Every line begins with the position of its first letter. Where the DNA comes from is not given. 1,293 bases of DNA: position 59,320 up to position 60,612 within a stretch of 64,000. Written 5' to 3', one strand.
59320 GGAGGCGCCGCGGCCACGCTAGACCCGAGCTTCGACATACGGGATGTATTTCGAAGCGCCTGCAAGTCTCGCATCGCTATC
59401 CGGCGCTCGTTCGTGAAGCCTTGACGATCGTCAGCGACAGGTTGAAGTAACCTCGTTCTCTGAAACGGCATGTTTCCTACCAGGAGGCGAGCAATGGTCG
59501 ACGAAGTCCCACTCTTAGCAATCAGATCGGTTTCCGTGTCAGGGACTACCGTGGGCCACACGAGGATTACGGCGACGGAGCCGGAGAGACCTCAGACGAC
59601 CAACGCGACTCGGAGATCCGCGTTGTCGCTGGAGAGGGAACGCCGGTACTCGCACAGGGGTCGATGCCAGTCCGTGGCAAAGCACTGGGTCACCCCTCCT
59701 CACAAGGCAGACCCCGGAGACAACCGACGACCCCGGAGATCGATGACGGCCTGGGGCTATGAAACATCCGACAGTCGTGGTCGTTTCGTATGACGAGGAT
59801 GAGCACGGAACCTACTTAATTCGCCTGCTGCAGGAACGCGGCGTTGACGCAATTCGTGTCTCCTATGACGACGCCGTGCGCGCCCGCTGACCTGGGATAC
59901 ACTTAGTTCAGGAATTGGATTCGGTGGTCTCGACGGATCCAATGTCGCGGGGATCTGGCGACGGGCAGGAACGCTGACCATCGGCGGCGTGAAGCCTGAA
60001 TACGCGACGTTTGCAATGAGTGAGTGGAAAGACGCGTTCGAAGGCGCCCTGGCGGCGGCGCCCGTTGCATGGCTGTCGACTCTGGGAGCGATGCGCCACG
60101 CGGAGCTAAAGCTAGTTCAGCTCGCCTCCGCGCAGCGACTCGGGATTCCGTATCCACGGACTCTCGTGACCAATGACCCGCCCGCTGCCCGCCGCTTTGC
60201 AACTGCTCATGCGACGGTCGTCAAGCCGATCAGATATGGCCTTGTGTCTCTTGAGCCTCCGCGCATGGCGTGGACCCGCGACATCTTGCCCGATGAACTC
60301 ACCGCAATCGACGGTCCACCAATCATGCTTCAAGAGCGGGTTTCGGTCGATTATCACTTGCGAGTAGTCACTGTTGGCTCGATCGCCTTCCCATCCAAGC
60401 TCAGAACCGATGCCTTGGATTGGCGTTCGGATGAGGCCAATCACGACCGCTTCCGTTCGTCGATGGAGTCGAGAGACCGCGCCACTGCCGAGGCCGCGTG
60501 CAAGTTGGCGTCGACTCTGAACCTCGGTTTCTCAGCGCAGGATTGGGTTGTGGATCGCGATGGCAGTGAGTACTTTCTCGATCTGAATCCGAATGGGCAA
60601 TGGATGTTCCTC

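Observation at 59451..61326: Lower-GC three-gene module: MdnC/MvdD-type ATP-grasp peptide ligase with a short upstream ORF and a downstream 3-TM protein (candidate graspetide-like RiPP locus)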

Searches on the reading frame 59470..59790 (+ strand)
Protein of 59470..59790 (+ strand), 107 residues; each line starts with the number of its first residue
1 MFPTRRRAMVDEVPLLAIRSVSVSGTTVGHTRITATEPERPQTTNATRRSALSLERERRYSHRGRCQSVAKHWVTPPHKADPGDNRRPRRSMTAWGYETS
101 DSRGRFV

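Call 5: search_protein_families(library=pfam, proteins=[window:59470-59790:+], max_evalue=1)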
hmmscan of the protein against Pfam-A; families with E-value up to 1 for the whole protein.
seq(107 aa): 0 families

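Call 6: search_protein_families(library=ncbifam, proteins=[window:59470-59790:+], max_evalue=1)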
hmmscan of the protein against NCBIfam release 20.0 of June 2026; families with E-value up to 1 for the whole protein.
seq(107 aa): 0 families

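Call 7: search_protein_families(library=padloc, proteins=[window:59470-59790:+], max_evalue=1)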
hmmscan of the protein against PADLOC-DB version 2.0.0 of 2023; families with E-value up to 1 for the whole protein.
seq(107 aa): 0 families

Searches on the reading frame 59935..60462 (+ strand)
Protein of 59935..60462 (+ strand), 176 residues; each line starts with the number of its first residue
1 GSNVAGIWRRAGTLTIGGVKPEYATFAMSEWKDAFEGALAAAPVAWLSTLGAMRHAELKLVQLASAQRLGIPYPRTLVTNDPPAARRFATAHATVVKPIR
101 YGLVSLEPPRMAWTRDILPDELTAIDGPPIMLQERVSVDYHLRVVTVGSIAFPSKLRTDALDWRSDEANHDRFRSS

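Call 78: search_solved_structures(query=window:59935-60462:+, max_evalue=1, show_alignments=5)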
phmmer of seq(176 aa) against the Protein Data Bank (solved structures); distinct sequences matched with E-value up to 1: 9.
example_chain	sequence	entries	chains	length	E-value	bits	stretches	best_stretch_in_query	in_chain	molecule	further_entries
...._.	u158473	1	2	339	3.5e-12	49.7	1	8-154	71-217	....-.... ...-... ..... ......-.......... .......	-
5ig8_A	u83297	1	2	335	7.6e-10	42.1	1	15-165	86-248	ATP grasp ligase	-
7mgv_A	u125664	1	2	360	4.1e-09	39.7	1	4-169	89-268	CdnC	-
5ig9_A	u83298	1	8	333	1.7e-08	37.7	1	5-163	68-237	ATP grasp ligase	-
7drm_A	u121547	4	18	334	2.8e-07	33.7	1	59-168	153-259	ATP-grasp domain-containing protein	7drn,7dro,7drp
7m4s_A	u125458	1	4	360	1.2e-05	28.5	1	33-158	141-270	AMdnB protein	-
9ij5_A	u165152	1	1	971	0.72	12.9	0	97-140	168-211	Piwi-like protein 2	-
9ij0_A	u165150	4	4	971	0.73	12.9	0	97-140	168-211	Piwi-like protein 2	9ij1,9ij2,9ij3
9ij4_A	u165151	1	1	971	0.73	12.9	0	97-140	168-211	Piwi-like protein 2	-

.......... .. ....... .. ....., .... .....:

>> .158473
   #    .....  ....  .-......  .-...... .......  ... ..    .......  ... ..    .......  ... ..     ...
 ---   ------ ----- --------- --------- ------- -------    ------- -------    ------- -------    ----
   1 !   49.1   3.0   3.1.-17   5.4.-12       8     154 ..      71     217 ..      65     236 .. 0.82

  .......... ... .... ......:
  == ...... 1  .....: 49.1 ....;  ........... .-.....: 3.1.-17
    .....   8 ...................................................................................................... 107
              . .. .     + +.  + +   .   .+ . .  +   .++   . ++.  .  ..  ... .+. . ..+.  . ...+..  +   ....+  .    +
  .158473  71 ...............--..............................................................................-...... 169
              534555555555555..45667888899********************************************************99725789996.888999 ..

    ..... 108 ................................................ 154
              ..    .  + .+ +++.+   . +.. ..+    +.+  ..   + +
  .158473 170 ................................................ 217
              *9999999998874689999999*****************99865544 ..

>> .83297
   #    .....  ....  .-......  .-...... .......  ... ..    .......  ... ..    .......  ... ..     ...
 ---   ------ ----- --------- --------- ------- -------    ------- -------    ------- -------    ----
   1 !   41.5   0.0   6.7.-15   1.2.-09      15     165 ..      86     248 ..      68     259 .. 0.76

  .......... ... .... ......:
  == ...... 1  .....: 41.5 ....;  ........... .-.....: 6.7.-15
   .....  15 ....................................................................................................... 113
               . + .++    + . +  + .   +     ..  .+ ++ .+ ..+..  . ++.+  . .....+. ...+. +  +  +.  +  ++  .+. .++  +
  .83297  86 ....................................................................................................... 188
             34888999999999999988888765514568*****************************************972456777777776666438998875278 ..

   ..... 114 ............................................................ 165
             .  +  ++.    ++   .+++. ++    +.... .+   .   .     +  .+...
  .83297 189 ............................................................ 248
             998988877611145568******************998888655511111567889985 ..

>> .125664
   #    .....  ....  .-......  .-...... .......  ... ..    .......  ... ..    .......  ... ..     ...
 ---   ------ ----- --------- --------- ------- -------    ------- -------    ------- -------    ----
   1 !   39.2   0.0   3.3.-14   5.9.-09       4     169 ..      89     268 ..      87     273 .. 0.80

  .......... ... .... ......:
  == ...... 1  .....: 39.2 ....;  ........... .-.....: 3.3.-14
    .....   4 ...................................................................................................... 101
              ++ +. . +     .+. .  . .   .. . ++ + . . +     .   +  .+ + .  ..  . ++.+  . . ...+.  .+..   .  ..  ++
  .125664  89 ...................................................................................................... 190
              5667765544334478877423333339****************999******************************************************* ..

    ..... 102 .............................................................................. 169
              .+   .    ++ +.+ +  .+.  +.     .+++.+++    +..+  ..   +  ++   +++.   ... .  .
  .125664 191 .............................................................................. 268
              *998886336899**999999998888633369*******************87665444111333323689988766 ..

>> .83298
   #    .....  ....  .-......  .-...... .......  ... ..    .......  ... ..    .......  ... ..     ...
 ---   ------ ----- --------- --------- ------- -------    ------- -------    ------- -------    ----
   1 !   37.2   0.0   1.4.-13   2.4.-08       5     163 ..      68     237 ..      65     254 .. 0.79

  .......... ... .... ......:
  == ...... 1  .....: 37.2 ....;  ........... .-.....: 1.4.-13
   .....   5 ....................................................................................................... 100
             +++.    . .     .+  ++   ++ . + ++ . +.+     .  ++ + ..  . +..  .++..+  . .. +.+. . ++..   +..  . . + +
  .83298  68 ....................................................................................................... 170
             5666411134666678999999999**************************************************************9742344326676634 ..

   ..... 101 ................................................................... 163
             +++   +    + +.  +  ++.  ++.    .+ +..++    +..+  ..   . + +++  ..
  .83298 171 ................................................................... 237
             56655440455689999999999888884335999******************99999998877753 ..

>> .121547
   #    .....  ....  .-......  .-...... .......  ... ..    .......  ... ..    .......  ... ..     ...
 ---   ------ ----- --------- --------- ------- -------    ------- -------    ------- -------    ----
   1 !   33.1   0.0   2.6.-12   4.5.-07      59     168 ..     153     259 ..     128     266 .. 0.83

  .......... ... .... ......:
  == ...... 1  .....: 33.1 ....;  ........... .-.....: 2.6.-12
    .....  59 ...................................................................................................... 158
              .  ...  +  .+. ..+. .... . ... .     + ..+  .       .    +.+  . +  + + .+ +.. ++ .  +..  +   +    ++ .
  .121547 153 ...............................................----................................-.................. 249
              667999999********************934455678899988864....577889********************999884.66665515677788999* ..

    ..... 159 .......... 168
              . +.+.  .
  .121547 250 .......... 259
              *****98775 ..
